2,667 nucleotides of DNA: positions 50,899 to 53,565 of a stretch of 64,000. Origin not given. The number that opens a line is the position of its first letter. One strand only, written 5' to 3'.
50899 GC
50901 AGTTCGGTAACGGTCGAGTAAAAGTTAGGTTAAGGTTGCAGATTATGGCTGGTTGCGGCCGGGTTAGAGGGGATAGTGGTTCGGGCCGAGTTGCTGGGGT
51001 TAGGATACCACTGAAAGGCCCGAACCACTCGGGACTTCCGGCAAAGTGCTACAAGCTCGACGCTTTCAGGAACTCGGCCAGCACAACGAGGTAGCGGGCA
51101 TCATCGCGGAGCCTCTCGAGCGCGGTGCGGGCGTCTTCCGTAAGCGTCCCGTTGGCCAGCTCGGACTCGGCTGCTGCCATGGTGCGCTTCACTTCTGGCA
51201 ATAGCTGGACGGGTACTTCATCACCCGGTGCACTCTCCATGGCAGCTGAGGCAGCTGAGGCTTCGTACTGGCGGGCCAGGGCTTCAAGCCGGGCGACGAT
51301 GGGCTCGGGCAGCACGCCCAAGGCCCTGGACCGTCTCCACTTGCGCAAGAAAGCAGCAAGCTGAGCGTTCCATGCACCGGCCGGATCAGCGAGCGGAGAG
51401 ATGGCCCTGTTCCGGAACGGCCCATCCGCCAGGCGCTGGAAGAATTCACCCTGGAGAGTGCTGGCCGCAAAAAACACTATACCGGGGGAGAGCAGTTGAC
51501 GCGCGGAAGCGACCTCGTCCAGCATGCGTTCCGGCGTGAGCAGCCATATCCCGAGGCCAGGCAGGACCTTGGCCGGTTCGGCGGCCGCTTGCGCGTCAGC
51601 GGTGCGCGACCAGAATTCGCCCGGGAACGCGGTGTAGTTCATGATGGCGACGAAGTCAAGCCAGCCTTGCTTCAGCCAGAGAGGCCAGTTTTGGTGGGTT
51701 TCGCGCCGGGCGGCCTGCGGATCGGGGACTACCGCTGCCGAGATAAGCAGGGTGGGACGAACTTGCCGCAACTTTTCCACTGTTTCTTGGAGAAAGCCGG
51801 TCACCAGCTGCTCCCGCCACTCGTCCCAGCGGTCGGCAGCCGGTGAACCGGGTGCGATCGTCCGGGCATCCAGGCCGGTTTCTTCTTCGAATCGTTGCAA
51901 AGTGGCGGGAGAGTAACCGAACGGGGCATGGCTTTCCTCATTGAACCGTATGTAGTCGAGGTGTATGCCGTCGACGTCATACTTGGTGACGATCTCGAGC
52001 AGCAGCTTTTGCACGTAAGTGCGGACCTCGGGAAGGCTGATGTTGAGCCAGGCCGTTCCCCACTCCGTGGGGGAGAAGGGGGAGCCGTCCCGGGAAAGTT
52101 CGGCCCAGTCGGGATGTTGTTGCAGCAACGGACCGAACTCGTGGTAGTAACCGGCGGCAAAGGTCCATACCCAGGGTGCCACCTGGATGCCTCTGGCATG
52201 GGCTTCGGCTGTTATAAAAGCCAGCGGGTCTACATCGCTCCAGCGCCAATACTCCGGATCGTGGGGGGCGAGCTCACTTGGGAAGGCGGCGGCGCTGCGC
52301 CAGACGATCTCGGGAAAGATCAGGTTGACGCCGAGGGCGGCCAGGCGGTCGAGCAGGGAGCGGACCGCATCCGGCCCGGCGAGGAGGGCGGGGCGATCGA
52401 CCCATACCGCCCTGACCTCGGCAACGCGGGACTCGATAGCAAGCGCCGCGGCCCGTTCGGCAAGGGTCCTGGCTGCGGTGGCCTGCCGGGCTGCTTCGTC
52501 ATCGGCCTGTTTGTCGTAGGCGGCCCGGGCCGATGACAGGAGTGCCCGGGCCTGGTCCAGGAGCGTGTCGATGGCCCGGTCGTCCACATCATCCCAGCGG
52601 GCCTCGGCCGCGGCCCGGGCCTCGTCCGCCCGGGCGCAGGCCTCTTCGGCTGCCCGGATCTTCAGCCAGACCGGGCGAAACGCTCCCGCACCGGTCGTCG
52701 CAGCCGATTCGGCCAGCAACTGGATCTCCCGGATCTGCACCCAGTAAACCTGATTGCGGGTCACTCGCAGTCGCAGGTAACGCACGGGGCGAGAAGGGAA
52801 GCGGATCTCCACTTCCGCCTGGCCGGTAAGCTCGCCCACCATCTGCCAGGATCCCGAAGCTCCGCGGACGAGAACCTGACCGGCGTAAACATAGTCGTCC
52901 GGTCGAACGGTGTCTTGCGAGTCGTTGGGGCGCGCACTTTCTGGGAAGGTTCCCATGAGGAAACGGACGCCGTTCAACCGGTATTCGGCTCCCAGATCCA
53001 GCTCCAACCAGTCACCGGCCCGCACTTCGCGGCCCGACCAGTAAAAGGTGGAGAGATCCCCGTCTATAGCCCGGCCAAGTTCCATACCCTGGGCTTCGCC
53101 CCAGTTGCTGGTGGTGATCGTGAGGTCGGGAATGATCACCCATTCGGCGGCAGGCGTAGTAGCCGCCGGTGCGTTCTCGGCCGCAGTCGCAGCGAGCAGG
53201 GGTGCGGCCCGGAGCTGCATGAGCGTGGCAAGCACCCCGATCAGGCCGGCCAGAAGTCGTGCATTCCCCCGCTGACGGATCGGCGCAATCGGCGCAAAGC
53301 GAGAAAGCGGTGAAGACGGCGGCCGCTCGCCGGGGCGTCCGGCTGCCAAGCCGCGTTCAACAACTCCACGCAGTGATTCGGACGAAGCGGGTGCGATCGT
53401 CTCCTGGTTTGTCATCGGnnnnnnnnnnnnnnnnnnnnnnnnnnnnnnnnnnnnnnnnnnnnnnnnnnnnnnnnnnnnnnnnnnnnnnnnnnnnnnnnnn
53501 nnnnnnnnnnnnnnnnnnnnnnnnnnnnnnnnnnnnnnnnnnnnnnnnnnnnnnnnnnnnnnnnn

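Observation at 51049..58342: XRE-type DNA-binding domain fused to a CBM32 + GHL10 glycosidase-like module, within a three-paralog GHL10 cluster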

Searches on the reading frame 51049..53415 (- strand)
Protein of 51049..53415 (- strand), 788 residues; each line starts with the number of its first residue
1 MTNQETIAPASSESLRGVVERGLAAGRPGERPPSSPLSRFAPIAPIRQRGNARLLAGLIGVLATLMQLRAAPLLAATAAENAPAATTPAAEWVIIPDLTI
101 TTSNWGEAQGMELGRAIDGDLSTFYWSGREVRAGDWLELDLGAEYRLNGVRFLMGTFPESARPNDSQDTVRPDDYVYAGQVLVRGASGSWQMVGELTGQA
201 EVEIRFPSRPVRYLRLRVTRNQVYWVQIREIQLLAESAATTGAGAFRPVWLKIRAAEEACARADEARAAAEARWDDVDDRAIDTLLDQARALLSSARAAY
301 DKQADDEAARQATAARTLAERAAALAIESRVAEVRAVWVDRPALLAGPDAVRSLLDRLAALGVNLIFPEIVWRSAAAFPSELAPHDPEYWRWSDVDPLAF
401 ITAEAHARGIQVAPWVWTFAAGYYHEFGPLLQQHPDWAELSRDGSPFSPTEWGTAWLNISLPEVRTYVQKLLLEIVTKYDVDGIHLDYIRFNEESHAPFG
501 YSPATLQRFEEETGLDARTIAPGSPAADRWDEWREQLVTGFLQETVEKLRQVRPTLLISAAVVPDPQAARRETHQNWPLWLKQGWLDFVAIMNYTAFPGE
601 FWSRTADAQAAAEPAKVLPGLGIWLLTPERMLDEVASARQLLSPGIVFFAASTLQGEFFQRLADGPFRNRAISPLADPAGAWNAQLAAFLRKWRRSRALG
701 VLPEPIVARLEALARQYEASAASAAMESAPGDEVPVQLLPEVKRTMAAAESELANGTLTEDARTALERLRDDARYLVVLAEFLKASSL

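Call 6: search_protein_families(library=pfam, proteins=[window:51049-53415:-], max_evalue=0.01)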
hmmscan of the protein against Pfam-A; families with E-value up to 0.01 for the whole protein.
window:51049-53415:- (788 aa): 5 families
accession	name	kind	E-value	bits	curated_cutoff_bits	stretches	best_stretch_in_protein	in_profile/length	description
PF02638.21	GHL10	-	9.3e-34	117.4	27.9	1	333-596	1-263/311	Glycosyl hydrolase-like 10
PF00754.31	F5_F8_type_C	-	1.2e-08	35.6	28.2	1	104-231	6-127/127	F5/8 type C domain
PF13200.12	DUF4015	-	6e-07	29.3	27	1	430-553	89-187/313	Putative glycosyl hydrolase domain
PF14871.12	GHL6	-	8.4e-06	26.5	35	1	365-487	18-131/132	Hypothetical glycosyl hydrolase 6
PF22633.2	F5_F8_type_C_2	-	4.5e-05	24.4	27.8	1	115-216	1-91/91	NedA-like, galactose-binding domain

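Call 35: find_homologous_proteins(query=window:51049-53415:-, max_evalue=0.00001)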
Query window:51049-53415:- (788 aa): 25 proteins with E <= 0.00001 among 8000 candidates.
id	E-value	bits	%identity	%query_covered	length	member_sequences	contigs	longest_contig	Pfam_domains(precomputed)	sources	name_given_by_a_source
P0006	0.0e+0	1332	78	99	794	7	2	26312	PF00754.32,PF02638.22,PF13200.13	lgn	-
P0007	0.0e+0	1067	69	88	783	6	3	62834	PF00754.32,PF02638.22,PF13200.13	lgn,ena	-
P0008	3.3e-241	821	53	92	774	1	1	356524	PF14871.13,PF00754.32,PF22633.4,PF02638.22,PF13200.13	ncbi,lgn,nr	ncbi:MAG: family 10 glycosylhydrolase [Limnochordaceae bacterium]|nr:family 10 glycosylhydrolase [Li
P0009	7.4e-68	248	38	44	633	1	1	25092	PF14871.13,PF06452.17,PF02638.22,PF13200.13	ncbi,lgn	-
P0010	3.0e-52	196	31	55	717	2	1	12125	PF02638.22,PF13200.13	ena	-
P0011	4.4e-52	196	35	46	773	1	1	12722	PF02638.22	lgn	-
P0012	3.2e-50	189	32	47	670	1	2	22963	PF14871.13,PF02638.22,PF13200.13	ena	-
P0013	4.6e-49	186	34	41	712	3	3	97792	PF14871.13,PF02638.22,PF13200.13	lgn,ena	-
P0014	7.9e-46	175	33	54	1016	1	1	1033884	PF02638.22,PF13200.13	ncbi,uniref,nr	ncbi:family 10 glycosylhydrolase [Leptolyngbya sp. FACHB-261]|uniref:family 10 glycosylhydrolase n=1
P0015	1.5e-45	174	34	46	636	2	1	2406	PF14871.13,PF02638.22,PF13200.13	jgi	jgi:uncharacterized lipoprotein YddW (UPF0748 family)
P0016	3.2e-44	170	32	52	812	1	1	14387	PF14871.13,PF02638.22,PF13200.13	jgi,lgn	-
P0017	7.3e-44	168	34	42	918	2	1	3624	PF02638.22,PF13200.13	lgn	-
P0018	6.0e-38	149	32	46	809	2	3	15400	PF14883.13,PF02638.22,PF13200.13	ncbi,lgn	ncbi:MAG: family 10 glycosylhydrolase [Thermostichales cyanobacterium BF4_bins_65]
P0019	1.4e-23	101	25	77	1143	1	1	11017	PF02638.22,PF13200.13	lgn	-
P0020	3.4e-20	90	27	42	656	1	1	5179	PF14871.13,PF02638.22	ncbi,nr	ncbi:MAG: family 10 glycosylhydrolase [Lentisphaerae bacterium]|nr:family 10 glycosylhydrolase [Lent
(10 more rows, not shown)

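Call 36: search_protein_families(library=ncbifam, proteins=[window:51049-53415:-], max_evalue=0.001)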
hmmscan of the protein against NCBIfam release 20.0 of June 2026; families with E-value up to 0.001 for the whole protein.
window:51049-53415:- (788 aa): 0 families
